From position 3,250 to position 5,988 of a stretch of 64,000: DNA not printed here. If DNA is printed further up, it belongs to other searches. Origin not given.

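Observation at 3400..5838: TPR hybrid histidine kinase with both phospho-acceptor residues substituted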

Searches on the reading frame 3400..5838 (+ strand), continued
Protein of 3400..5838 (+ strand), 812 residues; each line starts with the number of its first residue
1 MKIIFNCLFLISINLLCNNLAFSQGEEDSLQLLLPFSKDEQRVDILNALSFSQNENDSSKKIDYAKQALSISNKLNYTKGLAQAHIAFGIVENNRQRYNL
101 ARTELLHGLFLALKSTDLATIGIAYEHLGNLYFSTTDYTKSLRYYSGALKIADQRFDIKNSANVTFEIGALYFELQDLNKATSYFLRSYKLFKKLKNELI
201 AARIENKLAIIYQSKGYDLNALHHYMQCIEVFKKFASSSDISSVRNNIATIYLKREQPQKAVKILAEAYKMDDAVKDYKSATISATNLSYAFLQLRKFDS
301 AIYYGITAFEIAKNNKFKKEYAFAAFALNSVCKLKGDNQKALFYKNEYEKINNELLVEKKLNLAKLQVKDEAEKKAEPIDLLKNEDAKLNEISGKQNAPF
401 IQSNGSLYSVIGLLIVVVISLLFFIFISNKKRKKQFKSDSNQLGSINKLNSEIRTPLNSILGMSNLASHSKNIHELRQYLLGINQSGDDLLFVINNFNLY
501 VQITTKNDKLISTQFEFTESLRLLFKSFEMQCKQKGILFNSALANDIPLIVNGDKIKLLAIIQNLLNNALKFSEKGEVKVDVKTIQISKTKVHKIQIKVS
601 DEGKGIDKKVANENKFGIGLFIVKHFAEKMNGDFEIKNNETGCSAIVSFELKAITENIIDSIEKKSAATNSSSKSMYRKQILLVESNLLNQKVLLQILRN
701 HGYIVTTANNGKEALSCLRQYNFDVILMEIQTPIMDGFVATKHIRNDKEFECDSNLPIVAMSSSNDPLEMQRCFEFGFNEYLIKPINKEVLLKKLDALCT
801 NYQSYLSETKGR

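Call 19: find_related_loci(query=A2, collection=genome_contigs, flank=10000)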
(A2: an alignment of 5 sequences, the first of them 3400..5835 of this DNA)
Query A2 (812 aa) in genome_contigs; peptide patterns used: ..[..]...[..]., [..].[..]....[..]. (x = any residue, [..] = any of these).
176 stretches matched a pattern; 12 encode a relative of the query (tblastn E <= 1e-3); 12 distinct loci.
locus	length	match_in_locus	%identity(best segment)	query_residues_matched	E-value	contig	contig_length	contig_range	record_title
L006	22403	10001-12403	38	3-800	9e-144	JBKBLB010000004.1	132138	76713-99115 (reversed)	MAG: Bacteroidia bacterium isolate 21I_069.bin.68 NODE_184_length_132138_cov_32.667119, whole genome shotgun sequence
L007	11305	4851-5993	29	424-795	1e-40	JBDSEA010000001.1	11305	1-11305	MAG: Chitinophagales bacterium isolate cluster1_bin.194 k127_8851266, whole genome shotgun sequence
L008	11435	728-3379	21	38-808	4e-19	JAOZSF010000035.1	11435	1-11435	MAG: bacterium isolate GMC6.metabat2.125 GMC6_6305_length_11435_cov_17.428120, whole genome shotgun sequence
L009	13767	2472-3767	22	405-795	2e-14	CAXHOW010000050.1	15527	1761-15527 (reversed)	MAG: uncultured Acetatifactor sp. isolate ena-SAMPLE-TAB-22-03-2024-10:43:23:832-115461 genome assembly, contig: NODE_19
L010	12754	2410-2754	28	680-799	2e-13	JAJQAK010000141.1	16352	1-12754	MAG: Clostridia bacterium isolate BH.B1_3 NODE_280_length_16352_cov_47.037798, whole genome shotgun sequence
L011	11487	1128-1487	26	680-804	4e-13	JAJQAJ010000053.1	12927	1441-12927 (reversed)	MAG: Clostridia bacterium isolate BH.B1_2 NODE_402_length_12927_cov_20.909882, whole genome shotgun sequence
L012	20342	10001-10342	27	680-799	4e-12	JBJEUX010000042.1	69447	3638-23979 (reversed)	MAG: Candidatus Coproplasma sp. isolate PUUB51_bin.002 NODE_63_length_69447_cov_10.155003, whole genome shotgun sequence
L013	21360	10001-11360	26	531-795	5e-11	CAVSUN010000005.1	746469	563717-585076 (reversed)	MAG: uncultured Acidobacteriaceae bacterium isolate MFD02579.bin.1.77 genome assembly, contig: contig_19885, whole genom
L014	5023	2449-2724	33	561-648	1e-8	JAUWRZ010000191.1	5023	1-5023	MAG: Sulfurimonadaceae bacterium isolate CSMAG_2541 CSMAG_2541_k127_6963018_length_5023_cov_128.8683, whole genome shotg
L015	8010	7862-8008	53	20-68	7e-8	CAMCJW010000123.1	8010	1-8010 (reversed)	MAG: Chitinophaga pinensis isolate ZE-03apr19-19 genome assembly, contig: ZE-03apr19-C20578, whole genome shotgun sequen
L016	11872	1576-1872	28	694-800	4e-6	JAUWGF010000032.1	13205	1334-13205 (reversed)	MAG: Deltaproteobacteria bacterium isolate CSMAG_2235 CSMAG_2235_k141_510489_length_13205_cov_15.1854, whole genome shot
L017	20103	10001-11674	24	37-432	1e-11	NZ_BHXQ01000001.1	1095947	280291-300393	Chryseotalea sanaruensis strain Ys Contig01, whole genome shotgun sequence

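Call 29: find_related_loci(query=A2, collection=metagenome_contigs, flank=6000)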
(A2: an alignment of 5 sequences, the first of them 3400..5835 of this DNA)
Query A2 (812 aa) in metagenome_contigs; peptide patterns used: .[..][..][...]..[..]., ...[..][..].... (x = any residue, [..] = any of these).
159 stretches matched a pattern; 12 encode a relative of the query (tblastn E <= 1e-3); 12 distinct loci.
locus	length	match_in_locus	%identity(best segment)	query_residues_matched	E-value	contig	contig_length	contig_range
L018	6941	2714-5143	39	1-800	2e-168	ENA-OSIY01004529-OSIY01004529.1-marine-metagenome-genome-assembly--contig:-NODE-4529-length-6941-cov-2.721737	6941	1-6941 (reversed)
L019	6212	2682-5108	38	8-805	2e-155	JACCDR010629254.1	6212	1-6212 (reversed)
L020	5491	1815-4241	38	1-796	4e-156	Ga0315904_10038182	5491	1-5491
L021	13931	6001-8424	38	1-800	1e-153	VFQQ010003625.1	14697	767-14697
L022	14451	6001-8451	37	1-797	5e-141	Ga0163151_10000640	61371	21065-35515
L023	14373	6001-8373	36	22-798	6e-150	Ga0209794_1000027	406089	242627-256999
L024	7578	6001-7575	38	10-528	2e-99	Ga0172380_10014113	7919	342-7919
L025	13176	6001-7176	25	28-434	1e-19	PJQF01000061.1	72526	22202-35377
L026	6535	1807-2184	33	670-798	7e-13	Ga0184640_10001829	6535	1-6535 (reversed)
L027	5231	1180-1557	33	670-798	6e-13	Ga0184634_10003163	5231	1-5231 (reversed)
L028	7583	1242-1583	29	680-798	5e-10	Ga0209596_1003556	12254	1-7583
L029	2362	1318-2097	24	449-677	4e-9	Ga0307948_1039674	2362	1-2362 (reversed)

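Call 30: list_cluster_members(proteins=[P0001, P0002, window:3400-5835:+])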
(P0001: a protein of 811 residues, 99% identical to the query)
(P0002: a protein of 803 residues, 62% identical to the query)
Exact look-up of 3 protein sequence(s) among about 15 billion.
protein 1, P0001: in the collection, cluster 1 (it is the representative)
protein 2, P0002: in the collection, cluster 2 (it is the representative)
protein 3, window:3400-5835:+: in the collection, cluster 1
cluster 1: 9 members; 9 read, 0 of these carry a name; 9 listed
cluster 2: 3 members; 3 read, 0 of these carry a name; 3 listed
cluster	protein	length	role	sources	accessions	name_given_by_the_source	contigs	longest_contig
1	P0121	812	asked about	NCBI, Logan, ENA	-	-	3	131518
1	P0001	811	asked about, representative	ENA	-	-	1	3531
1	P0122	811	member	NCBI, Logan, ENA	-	-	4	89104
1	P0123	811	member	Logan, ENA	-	-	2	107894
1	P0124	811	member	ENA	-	-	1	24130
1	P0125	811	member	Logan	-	-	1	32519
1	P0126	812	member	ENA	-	-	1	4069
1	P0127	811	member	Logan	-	-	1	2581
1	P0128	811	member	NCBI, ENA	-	-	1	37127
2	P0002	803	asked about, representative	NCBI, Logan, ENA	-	-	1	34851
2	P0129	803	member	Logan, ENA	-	-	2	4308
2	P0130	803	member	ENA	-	-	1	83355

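Call 39: find_encoding_contigs(protein=window:3400-5838:+, flank=3000, max_places=6)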
Protein window:3400-5838:+ (812 aa): 5 contigs read that carry it; 1 place shown.
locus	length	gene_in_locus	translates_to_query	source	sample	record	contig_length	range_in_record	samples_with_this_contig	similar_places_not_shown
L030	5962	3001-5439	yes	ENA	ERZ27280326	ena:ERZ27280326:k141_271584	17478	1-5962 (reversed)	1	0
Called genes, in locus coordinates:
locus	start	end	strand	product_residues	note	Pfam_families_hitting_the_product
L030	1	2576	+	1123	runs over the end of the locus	-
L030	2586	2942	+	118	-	PF01035:DNA_binding_1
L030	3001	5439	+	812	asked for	PF13181:TPR_8 (faint), PF17874:TPR_MalT (weak), PF07719:TPR_2 (faint), PF13374:TPR_10 (faint), PF13424:TPR_12, PF00512:HisKA (weak), PF02518:HATPase_c, PF00072:Response_reg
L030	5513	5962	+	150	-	?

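Call 49: search_protein_representatives(alignment_id=A2)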
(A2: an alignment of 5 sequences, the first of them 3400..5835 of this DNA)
Query: 5 sequences, 808 profile positions. Proteins with E-value up to 0.001 (for the whole library): 1388141; up to 1e-10: 647558; up to 1e-30: 235655. The best 150 are listed.
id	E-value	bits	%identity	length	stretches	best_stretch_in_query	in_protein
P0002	0.0e+00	1377.6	-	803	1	1-808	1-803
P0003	0.0e+00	1371.4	-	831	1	1-806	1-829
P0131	1.3e-269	913.2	-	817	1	3-798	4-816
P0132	3.1e-257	872.3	-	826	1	1-803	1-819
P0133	7.0e-251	851.3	-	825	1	3-796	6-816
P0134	1.0e-227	774.6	-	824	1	7-801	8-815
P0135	1.5e-219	747.6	-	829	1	4-803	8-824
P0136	9.0e-176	602.8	-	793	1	5-797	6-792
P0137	1.5e-146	506.1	-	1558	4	437-797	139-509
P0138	4.7e-140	484.7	-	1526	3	401-795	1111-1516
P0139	7.5e-140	484.0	-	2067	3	434-796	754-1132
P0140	3.3e-139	481.9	-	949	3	430-798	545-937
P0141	1.3e-138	479.9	-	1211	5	428-786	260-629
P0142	3.5e-129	448.7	-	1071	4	430-801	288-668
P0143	9.8e-129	447.2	-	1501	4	428-790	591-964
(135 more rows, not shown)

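Call 58: find_encoding_contigs(protein=P0130, flank=10000, max_places=3)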
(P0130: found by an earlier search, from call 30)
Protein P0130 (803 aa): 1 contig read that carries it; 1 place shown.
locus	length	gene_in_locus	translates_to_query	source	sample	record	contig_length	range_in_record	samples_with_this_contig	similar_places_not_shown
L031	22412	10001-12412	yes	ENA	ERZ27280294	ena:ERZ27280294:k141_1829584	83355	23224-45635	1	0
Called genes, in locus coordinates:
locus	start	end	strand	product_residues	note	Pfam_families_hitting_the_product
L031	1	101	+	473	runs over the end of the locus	PF06167:Peptidase_M90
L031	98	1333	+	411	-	PF00158:Sigma54_activat, PF14532:Sigma54_activ_2, PF07728:AAA_5 (weak), PF25601:AAA_lid_14, PF02954:HTH_8, PF18024:HTH_50 (weak)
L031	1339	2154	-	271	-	PF01048:PNP_UDP_1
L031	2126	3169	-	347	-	PF02606:LpxK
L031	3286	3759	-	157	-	PF04308:RNaseH_like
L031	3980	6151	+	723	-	PF13715:CarbopepD_reg_2, PF07715:Plug, PF00593:TonB_dep_Rec_b-barrel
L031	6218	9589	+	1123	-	-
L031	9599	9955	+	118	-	PF01035:DNA_binding_1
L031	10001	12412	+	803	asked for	PF13181:TPR_8 (faint), PF17874:TPR_MalT, PF07719:TPR_2 (faint), PF00515:TPR_1 (faint), PF13424:TPR_12, PF00512:HisKA (weak), PF02518:HATPase_c, PF00072:Response_reg, +1 more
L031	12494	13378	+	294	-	PF02629:CoA_binding, PF13380:CoA_binding_2 (weak), PF13607:Succ_CoA_lig, PF00549:Ligase_CoA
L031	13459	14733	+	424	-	PF02812:ELFV_dehydrog_N, PF00208:ELFV_dehydrog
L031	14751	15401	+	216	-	PF02666:PS_Dcarbxylase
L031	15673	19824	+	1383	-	PF05935:Arylsulfotrans, PF14269:Arylsulfotran_2, PF19081:Ig_7 (weak), PF18962:Por_Secre_tail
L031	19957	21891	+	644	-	PF02824:TGS, PF07973:tRNA_SAD, PF00587:tRNA-synt_2b, PF03129:HGTP_anticodon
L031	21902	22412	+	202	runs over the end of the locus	PF05198:IF3_N, PF00707:IF3_C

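Call 59: find_encoding_contigs(protein=P0122, flank=10000, max_places=4)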
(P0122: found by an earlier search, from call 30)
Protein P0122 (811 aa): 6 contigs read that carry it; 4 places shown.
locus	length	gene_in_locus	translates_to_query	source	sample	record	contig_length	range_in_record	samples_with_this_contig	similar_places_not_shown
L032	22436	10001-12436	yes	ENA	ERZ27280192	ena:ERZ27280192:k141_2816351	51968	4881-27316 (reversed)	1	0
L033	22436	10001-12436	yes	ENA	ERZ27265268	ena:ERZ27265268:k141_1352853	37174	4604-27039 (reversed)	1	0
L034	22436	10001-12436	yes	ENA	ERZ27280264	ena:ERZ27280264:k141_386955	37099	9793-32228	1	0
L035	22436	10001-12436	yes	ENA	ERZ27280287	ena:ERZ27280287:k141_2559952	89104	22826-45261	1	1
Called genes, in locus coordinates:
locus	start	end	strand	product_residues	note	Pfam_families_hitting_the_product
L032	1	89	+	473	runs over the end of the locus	PF06167:Peptidase_M90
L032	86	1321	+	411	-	PF00158:Sigma54_activat, PF14532:Sigma54_activ_2, PF07728:AAA_5 (weak), PF25601:AAA_lid_14, PF02954:HTH_8, PF18024:HTH_50 (weak)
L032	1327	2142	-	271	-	PF01048:PNP_UDP_1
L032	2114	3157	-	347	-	PF02606:LpxK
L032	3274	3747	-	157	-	PF04308:RNaseH_like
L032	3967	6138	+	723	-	PF13715:CarbopepD_reg_2, PF07715:Plug, PF00593:TonB_dep_Rec_b-barrel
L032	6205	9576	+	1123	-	-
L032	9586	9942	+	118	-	PF01035:DNA_binding_1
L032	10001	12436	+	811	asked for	PF13181:TPR_8 (faint), PF17874:TPR_MalT, PF07719:TPR_2 (faint), PF13374:TPR_10 (faint), PF13424:TPR_12, PF00512:HisKA (weak), PF02518:HATPase_c, PF00072:Response_reg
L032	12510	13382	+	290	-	PF02629:CoA_binding, PF13380:CoA_binding_2 (faint), PF13607:Succ_CoA_lig, PF00549:Ligase_CoA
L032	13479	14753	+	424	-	PF02812:ELFV_dehydrog_N, PF00208:ELFV_dehydrog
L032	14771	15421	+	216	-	PF02666:PS_Dcarbxylase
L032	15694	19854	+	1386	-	PF05935:Arylsulfotrans, PF14269:Arylsulfotran_2 (weak), PF19081:Ig_7 (faint), PF18962:Por_Secre_tail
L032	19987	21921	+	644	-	PF02824:TGS, PF07973:tRNA_SAD, PF00587:tRNA-synt_2b, PF03129:HGTP_anticodon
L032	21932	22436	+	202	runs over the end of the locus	PF05198:IF3_N, PF00707:IF3_C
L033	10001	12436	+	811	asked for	PF13181:TPR_8 (faint), PF17874:TPR_MalT, PF07719:TPR_2 (faint), PF13374:TPR_10 (faint), PF13424:TPR_12, PF00512:HisKA (weak), PF02518:HATPase_c, PF00072:Response_reg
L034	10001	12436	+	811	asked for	PF13181:TPR_8 (faint), PF17874:TPR_MalT, PF07719:TPR_2 (faint), PF13374:TPR_10 (faint), PF13424:TPR_12, PF00512:HisKA (weak), PF02518:HATPase_c, PF00072:Response_reg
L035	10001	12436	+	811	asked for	PF13181:TPR_8 (faint), PF17874:TPR_MalT, PF07719:TPR_2 (faint), PF13374:TPR_10 (faint), PF13424:TPR_12, PF00512:HisKA (weak), PF02518:HATPase_c, PF00072:Response_reg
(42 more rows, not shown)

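Call 67: find_encoding_contigs(protein=P0132, flank=4000, max_places=2)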
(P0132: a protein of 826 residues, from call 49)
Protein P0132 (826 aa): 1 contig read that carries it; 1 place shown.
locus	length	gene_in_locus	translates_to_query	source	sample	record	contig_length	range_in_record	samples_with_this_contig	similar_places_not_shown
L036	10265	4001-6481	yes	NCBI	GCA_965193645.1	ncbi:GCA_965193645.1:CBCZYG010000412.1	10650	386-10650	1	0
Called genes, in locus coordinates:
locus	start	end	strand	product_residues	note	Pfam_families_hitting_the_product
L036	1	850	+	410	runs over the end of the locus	?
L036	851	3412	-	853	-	PF17900:Peptidase_M1_N, PF01433:Peptidase_M1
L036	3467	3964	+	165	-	PF25917:BSH_RND (faint), PF00364:Biotin_lipoyl, PF25973:BSH_CzcB (faint), PF25984:BSH_YknX (weak)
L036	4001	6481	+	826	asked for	PF07719:TPR_2 (faint), PF00515:TPR_1 (faint), PF13176:TPR_7 (faint), PF13181:TPR_8 (faint), PF13424:TPR_12, PF00512:HisKA (weak), PF02518:HATPase_c, PF00072:Response_reg, +1 more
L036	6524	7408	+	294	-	PF02629:CoA_binding, PF13607:Succ_CoA_lig, PF00549:Ligase_CoA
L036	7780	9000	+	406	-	PF00890:FAD_binding_2 (faint), PF01134:GIDA (faint), PF01266:DAO (faint), PF03486:HI0933_like, PF07992:Pyr_redox_2 (faint), PF12831:FAD_oxidored (faint), PF22780:HI0933_like_1st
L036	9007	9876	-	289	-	-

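Call 68: find_encoding_contigs(protein=P0136, flank=4000, max_places=2)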
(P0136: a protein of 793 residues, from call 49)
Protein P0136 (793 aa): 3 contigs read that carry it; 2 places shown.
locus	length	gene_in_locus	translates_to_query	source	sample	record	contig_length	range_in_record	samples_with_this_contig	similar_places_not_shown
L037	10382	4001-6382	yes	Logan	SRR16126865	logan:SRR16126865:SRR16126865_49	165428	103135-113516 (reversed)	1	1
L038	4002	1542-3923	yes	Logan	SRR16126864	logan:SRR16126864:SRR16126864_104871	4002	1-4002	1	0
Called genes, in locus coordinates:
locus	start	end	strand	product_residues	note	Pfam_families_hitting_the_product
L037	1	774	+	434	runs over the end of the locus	PF23019:DUF7033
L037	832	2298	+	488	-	PF00133:tRNA-synt_1 (faint), PF01406:tRNA-synt_1e, PF09334:tRNA-synt_1g (faint), PF09190:DALR_2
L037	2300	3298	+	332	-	PF04389:Peptidase_M28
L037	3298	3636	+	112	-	PF01035:DNA_binding_1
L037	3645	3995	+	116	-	PF02627:CMD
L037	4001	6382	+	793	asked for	PF07719:TPR_2 (faint), PF13176:TPR_7 (faint), PF13181:TPR_8 (faint), PF13424:TPR_12, PF17874:TPR_MalT, PF13424:TPR_12, PF02518:HATPase_c, PF00072:Response_reg, +2 more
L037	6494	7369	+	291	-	PF02629:CoA_binding, PF13380:CoA_binding_2 (faint), PF13607:Succ_CoA_lig, PF00549:Ligase_CoA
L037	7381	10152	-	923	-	PF25778:DUF7948, PF13585:CHU_C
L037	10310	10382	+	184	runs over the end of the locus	PF04542:Sigma70_r2, PF08281:Sigma70_r4_2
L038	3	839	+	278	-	?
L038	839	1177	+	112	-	PF01035:DNA_binding_1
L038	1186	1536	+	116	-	PF02627:CMD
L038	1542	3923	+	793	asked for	PF07719:TPR_2 (faint), PF13176:TPR_7 (faint), PF13181:TPR_8 (faint), PF13424:TPR_12, PF17874:TPR_MalT, PF13424:TPR_12, PF02518:HATPase_c, PF00072:Response_reg, +2 more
